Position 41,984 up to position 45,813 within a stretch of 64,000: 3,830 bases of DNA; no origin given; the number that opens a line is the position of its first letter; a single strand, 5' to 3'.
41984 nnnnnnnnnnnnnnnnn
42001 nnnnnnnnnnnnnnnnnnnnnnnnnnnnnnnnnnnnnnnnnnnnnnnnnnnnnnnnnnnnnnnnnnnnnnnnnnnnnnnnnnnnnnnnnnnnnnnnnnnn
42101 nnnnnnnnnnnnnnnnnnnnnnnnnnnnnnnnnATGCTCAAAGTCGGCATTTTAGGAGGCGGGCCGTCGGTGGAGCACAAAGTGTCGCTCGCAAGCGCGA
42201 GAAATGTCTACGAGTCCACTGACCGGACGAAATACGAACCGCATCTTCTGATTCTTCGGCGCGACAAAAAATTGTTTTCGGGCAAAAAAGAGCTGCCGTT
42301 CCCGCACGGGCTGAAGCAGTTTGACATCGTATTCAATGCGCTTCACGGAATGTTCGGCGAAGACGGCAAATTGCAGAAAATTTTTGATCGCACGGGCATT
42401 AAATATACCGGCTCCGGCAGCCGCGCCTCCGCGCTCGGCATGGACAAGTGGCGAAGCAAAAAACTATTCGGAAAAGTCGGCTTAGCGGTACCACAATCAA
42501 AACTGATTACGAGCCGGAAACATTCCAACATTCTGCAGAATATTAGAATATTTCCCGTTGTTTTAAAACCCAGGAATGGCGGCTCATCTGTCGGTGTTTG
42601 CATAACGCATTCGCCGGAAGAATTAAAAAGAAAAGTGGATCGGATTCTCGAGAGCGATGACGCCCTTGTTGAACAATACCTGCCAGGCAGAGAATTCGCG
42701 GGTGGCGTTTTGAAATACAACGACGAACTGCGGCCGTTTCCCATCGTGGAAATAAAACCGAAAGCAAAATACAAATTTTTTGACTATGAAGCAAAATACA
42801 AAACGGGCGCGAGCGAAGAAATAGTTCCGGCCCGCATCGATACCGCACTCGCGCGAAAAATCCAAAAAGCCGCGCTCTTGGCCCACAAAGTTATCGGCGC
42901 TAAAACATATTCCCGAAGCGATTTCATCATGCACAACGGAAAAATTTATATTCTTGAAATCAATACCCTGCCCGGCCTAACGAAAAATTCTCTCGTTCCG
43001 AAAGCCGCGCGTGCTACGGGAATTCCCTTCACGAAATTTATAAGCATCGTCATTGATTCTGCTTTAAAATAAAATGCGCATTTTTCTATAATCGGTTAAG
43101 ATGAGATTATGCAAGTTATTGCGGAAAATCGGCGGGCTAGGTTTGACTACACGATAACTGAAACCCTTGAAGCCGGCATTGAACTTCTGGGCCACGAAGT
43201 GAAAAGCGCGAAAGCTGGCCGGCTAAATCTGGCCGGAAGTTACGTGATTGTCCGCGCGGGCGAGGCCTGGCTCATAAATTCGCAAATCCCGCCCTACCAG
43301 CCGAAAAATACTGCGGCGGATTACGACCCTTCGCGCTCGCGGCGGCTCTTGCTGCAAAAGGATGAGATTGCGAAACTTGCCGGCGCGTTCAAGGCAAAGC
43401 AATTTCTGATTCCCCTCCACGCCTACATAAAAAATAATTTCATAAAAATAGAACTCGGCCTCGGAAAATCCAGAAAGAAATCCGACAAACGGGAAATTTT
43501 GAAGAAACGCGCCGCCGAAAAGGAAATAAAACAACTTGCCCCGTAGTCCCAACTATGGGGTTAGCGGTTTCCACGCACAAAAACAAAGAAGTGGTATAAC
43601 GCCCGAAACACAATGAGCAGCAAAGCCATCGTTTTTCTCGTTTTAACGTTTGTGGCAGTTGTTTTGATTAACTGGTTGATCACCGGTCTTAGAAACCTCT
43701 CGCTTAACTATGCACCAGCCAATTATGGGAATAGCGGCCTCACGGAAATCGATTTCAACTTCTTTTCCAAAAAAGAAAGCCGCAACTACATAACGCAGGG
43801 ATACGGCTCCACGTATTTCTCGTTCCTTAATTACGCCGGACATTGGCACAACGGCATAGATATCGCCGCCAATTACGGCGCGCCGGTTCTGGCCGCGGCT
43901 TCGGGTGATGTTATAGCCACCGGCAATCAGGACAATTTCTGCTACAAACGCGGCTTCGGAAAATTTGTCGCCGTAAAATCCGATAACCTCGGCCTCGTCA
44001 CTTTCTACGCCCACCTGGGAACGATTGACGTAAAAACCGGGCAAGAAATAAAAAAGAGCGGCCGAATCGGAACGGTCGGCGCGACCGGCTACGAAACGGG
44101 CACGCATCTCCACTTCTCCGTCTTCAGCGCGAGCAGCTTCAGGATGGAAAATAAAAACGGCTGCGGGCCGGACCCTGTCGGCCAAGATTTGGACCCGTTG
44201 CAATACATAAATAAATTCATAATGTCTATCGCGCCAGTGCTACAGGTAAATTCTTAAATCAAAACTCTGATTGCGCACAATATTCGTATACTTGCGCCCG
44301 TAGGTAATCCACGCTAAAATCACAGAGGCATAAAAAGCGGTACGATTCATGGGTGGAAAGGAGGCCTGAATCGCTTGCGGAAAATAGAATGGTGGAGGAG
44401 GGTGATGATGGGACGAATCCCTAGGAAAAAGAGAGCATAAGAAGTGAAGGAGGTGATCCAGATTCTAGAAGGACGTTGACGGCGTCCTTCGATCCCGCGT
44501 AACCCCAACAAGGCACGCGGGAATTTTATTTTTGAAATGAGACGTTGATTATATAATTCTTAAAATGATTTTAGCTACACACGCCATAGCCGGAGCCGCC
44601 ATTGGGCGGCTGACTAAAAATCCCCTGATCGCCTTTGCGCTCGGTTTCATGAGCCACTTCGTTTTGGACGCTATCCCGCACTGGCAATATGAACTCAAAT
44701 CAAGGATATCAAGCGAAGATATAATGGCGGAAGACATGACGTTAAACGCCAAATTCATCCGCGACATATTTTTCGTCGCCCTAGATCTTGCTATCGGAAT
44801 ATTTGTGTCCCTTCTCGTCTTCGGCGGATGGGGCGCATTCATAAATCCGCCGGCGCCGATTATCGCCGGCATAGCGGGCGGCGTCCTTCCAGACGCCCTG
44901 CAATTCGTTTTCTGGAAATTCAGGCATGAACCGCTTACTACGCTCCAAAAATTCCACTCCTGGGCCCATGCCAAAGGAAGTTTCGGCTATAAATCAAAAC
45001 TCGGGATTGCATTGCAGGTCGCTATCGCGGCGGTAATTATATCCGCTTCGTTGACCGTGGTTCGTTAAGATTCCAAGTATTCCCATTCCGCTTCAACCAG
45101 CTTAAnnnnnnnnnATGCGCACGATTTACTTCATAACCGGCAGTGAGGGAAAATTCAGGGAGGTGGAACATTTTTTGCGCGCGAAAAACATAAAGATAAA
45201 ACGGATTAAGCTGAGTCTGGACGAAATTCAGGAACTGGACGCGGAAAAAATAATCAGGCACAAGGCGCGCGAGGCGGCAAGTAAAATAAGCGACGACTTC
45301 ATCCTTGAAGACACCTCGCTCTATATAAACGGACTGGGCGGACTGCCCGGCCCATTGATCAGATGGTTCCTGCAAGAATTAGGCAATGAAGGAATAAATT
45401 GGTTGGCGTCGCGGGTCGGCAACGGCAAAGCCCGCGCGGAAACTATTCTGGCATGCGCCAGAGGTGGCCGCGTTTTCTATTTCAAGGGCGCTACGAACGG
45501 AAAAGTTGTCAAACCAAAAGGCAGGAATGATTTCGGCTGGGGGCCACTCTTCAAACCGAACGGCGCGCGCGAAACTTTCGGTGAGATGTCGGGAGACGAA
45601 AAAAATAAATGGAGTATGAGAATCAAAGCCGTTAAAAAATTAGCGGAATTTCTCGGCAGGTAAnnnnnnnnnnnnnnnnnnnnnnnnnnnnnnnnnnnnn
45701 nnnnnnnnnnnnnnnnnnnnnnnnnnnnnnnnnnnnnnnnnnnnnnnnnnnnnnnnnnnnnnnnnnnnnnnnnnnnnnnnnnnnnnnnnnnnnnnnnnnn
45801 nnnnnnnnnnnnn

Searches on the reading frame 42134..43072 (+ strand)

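Call 35: search_protein_families(library=pfam, proteins=[window:42134-43072:+], max_evalue=0.001)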
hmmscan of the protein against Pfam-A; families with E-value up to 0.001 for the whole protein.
window:42134-43072:+ (312 aa): 6 families
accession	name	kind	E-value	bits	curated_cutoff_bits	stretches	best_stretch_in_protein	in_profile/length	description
PF07478.18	Dala_Dala_lig_C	-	3e-42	144.9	24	1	115-307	5-203/204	D-ala D-ala ligase C-terminus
PF01820.27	Dala_Dala_lig_N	-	1.8e-22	80.6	34.6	2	59-94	86-121/121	D-ala D-ala ligase N-terminus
PF02655.19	ATP-grasp_3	-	4.8e-08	33.7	23.2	1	104-278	3-155/160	ATP-grasp domain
PF08443.16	RimK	-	1.1e-07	32.2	21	1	104-183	3-82/188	RimK-like ATP-grasp domain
PF13535.11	ATP-grasp_4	-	6e-07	29.6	27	1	140-192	3-70/160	ATP-grasp domain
PF02786.22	CPSase_L_D2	-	0.00018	21.6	19.8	0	223-301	120-197/211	Carbamoyl-phosphate synthase L chain, ATP binding domain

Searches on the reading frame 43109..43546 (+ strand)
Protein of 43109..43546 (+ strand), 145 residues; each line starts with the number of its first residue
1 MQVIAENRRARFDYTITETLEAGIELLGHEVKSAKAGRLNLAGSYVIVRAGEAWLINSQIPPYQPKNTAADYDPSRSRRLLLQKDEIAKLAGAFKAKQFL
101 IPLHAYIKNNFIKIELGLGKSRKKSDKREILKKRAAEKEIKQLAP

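Call 35: search_protein_families(library=pfam, proteins=[window:43109-43546:+], max_evalue=0.001)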
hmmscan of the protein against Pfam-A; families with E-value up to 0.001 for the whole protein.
window:43109-43546:+ (145 aa): 1 family
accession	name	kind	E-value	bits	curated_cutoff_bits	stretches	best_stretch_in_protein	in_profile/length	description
PF01668.23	SmpB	-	6.4e-46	156.3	27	1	4-142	1-139/143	SmpB protein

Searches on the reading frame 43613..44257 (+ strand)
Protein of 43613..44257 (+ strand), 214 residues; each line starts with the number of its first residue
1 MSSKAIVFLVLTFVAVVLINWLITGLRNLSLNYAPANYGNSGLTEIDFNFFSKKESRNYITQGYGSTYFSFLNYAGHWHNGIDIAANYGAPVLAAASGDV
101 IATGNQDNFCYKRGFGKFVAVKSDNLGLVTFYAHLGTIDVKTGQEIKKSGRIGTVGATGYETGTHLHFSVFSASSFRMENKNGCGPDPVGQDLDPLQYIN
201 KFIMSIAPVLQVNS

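Call 35: search_protein_families(library=pfam, proteins=[window:43613-44257:+], max_evalue=0.001)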
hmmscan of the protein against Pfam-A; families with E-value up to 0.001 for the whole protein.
window:43613-44257:+ (214 aa): 1 family
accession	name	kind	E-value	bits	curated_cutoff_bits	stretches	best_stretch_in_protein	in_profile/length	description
PF01551.29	Peptidase_M23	-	2.6e-24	85.7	28.7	1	79-171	3-88/96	Peptidase family M23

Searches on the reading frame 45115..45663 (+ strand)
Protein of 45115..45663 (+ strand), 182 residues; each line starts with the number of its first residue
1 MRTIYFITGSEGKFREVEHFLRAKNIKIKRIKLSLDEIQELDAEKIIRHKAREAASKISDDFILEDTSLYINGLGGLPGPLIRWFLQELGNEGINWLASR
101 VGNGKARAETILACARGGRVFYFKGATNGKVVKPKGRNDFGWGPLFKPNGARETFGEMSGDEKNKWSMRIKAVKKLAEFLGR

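Call 35: search_protein_families(library=pfam, proteins=[window:45115-45663:+], max_evalue=0.001)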
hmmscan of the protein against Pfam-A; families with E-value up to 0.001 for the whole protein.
window:45115-45663:+ (182 aa): 1 family
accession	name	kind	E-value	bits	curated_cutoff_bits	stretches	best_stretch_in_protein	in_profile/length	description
PF01725.21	Ham1p_like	-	4.2e-40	138.1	22.5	1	4-179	1-186/186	Ham1 family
